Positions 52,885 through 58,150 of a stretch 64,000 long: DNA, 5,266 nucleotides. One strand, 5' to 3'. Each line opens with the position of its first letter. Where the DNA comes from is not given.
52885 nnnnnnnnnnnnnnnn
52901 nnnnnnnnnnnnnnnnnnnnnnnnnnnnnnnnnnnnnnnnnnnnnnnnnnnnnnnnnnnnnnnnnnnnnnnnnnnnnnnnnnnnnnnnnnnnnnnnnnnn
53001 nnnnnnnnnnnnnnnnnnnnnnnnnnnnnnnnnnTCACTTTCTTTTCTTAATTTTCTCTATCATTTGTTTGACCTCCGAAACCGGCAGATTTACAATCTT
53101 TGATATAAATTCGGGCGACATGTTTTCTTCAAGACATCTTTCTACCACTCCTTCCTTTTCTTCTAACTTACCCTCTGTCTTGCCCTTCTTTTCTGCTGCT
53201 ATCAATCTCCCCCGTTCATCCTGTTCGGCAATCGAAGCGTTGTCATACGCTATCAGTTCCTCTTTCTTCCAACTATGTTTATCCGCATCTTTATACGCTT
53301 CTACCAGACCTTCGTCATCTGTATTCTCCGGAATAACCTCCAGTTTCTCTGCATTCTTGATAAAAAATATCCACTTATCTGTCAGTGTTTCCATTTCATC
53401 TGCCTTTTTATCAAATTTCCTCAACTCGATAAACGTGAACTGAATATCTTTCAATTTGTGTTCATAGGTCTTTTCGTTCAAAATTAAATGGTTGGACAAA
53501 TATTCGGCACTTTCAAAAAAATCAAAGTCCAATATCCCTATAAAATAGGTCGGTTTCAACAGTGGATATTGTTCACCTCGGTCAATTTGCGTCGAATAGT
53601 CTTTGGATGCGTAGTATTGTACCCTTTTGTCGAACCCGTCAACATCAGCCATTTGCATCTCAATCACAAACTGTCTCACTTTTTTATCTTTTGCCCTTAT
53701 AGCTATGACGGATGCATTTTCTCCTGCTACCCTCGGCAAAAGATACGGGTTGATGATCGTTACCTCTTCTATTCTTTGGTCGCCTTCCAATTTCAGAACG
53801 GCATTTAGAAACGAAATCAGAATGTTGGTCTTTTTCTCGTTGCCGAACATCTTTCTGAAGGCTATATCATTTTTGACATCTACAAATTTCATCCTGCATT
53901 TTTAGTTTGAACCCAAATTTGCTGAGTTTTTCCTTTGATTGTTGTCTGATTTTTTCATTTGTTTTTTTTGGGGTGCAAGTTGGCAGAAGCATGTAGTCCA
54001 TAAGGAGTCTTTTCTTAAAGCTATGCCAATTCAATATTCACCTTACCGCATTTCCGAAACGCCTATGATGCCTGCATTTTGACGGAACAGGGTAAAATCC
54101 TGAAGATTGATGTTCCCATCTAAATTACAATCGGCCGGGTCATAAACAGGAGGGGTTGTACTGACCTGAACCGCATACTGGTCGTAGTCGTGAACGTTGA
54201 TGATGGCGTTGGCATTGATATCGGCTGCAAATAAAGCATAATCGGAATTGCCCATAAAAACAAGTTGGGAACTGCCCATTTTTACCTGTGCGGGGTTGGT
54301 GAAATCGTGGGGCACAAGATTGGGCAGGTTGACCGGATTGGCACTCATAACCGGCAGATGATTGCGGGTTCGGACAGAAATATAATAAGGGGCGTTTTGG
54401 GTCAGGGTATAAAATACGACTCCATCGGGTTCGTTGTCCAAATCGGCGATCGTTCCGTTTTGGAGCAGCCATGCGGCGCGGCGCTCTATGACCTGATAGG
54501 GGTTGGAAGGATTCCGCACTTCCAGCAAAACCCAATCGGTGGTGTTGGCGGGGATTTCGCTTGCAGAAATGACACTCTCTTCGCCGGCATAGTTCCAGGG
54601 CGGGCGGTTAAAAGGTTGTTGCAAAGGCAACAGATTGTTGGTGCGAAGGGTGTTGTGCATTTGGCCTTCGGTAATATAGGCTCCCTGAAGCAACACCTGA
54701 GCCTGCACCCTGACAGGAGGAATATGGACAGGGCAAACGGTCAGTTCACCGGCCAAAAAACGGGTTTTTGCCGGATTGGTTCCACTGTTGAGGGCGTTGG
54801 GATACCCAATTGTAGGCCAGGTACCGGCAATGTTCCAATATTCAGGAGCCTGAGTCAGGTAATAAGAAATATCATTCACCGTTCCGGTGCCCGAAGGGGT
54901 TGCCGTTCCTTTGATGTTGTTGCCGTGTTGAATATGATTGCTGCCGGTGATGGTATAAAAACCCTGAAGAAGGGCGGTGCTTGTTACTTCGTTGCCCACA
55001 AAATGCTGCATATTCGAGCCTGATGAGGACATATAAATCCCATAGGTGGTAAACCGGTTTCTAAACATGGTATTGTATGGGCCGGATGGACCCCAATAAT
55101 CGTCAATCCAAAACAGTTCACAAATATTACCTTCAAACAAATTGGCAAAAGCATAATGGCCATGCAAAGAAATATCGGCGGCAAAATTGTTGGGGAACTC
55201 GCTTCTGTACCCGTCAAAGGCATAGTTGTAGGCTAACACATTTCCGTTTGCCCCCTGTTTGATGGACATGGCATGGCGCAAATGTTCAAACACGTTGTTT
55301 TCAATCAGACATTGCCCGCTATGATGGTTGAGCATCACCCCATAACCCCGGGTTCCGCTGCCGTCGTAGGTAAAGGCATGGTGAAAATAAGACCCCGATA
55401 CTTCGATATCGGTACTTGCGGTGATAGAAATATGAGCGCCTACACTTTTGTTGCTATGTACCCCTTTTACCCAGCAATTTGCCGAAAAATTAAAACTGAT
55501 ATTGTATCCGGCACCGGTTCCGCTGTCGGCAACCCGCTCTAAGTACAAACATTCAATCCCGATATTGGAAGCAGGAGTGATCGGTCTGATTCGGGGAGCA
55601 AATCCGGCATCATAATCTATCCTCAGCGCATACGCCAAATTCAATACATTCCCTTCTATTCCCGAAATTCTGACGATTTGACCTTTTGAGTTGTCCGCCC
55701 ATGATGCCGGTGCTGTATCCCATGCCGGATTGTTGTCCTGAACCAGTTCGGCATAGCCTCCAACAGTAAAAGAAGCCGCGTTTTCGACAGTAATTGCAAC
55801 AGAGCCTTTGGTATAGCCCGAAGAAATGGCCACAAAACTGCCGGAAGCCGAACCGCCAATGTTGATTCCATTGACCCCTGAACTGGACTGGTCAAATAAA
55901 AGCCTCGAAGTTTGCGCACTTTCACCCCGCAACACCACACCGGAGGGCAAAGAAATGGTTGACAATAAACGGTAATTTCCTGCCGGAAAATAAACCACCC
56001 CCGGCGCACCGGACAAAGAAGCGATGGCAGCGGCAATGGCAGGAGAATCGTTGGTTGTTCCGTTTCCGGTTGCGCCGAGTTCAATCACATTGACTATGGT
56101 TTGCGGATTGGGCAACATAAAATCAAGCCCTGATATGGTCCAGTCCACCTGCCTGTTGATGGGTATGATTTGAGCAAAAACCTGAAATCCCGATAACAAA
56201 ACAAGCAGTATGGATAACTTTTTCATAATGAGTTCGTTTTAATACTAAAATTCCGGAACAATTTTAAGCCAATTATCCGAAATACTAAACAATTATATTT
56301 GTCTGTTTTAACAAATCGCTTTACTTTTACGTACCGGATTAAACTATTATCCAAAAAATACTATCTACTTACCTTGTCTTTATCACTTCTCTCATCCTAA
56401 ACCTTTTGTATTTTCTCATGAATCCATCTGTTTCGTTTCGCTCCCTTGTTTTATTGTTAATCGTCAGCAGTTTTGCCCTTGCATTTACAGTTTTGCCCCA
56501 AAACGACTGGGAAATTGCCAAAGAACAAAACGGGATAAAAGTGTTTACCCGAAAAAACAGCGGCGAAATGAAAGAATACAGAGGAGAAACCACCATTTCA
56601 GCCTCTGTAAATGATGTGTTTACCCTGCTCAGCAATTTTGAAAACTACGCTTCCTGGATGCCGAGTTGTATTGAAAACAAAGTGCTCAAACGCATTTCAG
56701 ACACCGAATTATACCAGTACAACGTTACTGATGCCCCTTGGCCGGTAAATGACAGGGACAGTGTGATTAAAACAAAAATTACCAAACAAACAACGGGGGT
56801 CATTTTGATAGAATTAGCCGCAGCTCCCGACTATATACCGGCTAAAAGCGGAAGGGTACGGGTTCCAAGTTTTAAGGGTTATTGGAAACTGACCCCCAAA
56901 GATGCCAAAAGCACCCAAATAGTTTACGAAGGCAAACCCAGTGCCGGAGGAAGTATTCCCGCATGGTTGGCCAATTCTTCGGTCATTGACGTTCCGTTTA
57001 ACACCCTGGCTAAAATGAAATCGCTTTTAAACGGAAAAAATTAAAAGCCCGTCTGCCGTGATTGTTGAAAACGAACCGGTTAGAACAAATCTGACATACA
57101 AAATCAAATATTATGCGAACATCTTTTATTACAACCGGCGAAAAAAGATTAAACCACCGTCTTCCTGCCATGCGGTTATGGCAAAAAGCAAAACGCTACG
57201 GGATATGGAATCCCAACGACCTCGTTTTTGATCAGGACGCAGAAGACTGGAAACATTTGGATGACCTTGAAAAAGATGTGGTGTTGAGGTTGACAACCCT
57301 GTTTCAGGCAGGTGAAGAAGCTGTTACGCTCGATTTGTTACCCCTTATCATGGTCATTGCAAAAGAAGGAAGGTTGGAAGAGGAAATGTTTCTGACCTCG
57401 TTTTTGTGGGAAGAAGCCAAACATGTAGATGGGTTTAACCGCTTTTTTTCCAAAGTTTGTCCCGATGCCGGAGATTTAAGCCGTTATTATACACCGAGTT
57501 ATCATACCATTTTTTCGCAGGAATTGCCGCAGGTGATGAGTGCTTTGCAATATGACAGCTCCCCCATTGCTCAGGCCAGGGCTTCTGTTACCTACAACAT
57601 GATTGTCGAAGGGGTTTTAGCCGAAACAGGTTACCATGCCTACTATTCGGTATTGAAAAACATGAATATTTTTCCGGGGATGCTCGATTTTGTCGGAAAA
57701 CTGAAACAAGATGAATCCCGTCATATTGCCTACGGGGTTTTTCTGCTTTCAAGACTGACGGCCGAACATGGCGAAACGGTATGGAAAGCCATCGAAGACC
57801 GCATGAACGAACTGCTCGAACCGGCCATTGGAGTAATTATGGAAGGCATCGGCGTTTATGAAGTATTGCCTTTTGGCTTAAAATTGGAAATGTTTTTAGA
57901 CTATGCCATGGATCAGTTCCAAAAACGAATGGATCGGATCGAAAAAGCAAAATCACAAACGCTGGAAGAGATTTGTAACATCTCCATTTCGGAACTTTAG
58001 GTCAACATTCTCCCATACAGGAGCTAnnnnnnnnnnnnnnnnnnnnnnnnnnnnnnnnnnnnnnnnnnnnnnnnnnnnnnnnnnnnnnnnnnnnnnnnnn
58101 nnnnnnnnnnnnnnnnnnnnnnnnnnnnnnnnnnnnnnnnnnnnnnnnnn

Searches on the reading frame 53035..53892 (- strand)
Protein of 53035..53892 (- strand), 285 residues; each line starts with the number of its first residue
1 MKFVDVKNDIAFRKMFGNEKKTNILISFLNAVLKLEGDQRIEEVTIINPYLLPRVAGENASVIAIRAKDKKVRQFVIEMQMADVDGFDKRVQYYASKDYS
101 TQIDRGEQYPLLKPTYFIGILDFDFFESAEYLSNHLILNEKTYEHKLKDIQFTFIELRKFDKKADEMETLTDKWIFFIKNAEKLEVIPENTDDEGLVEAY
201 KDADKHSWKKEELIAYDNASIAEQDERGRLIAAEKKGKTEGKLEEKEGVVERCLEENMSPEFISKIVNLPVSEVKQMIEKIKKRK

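Call 76: search_protein_families(library=pfam, proteins=[window:53035-53892:-], max_evalue=0.001)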
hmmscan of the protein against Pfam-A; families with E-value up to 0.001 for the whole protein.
window:53035-53892:- (285 aa): 1 family
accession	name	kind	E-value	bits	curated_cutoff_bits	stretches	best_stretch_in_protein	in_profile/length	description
PF12784.13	PDDEXK_2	-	5.8e-49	167.3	27.4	1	7-227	2-223/229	PD-(D/E)XK nuclease family transposase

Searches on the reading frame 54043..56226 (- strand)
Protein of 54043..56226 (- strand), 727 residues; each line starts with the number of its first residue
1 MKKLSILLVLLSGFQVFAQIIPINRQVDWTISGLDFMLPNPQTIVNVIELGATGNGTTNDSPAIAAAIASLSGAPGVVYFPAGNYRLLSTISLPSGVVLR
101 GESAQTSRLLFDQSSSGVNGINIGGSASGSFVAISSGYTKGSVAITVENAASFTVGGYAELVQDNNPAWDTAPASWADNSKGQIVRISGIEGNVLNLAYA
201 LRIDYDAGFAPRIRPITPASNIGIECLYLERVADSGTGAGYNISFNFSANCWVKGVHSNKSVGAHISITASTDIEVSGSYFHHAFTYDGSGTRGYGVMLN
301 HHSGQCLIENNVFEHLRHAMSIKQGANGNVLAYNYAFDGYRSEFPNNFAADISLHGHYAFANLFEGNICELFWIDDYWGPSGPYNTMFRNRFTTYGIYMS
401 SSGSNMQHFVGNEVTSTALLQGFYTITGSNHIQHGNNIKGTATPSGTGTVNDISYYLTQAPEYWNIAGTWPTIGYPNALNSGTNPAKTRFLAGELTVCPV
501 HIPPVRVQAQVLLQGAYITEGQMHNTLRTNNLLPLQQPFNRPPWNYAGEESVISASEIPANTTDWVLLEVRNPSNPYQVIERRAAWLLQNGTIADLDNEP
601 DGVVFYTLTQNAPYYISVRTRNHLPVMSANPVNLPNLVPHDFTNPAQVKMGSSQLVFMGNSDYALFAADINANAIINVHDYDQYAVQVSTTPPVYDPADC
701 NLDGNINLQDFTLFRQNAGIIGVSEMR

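Call 76: search_protein_families(library=pfam, proteins=[window:54043-56226:-], max_evalue=0.001)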
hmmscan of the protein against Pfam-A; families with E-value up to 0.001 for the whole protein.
window:54043-56226:- (727 aa): 1 family
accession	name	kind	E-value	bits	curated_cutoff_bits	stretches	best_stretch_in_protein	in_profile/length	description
PF12708.12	Pect-lyase_RHGA_epim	-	3.8e-16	60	27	1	44-122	1-81/213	Rhamnogalacturonase A/epimerase, pectate lyase-like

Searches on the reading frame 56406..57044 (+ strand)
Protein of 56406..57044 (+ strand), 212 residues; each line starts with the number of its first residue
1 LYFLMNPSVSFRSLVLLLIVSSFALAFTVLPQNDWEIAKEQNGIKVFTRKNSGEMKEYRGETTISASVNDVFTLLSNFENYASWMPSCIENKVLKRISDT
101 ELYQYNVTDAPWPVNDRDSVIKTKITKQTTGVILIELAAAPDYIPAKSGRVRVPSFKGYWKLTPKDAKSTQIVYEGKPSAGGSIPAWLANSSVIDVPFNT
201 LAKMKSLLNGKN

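Call 76: search_protein_families(library=pfam, proteins=[window:56406-57044:+], max_evalue=0.001)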
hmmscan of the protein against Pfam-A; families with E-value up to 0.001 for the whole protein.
window:56406-57044:+ (212 aa): 3 families
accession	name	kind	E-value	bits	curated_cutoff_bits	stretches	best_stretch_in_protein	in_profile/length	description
PF03364.25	Polyketide_cyc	-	3.5e-08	34.2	23.4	1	64-191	1-112/126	Polyketide cyclase / dehydrase and lipid transport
PF10604.15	Polyketide_cyc2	-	3e-06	28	27.4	1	59-187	5-116/142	Polyketide cyclase / dehydrase and lipid transport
PF01852.25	START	-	1.6e-05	24.8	22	1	65-195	53-188/207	START domain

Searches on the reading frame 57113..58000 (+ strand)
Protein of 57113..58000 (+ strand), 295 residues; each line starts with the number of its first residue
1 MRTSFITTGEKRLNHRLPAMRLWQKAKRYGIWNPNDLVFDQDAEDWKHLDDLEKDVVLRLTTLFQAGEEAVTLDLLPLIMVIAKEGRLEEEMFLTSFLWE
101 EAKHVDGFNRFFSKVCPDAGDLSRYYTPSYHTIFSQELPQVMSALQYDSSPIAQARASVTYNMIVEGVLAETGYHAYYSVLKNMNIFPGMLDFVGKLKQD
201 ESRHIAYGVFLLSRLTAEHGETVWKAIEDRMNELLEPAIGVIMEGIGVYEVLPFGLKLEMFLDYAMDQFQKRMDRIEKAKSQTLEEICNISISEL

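Call 76: search_protein_families(library=pfam, proteins=[window:57113-58000:+], max_evalue=0.001)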
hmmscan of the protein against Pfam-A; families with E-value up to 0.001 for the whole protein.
window:57113-58000:+ (295 aa): 2 families
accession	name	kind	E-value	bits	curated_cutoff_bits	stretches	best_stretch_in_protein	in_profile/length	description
PF00268.27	Ribonuc_red_sm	-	2.6e-17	63.6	33.6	1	27-266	19-261/281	Ribonucleotide reductase, small chain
PF04305.20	DUF455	-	3.3e-05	24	34.3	0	46-137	134-226/247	Protein of unknown function (DUF455)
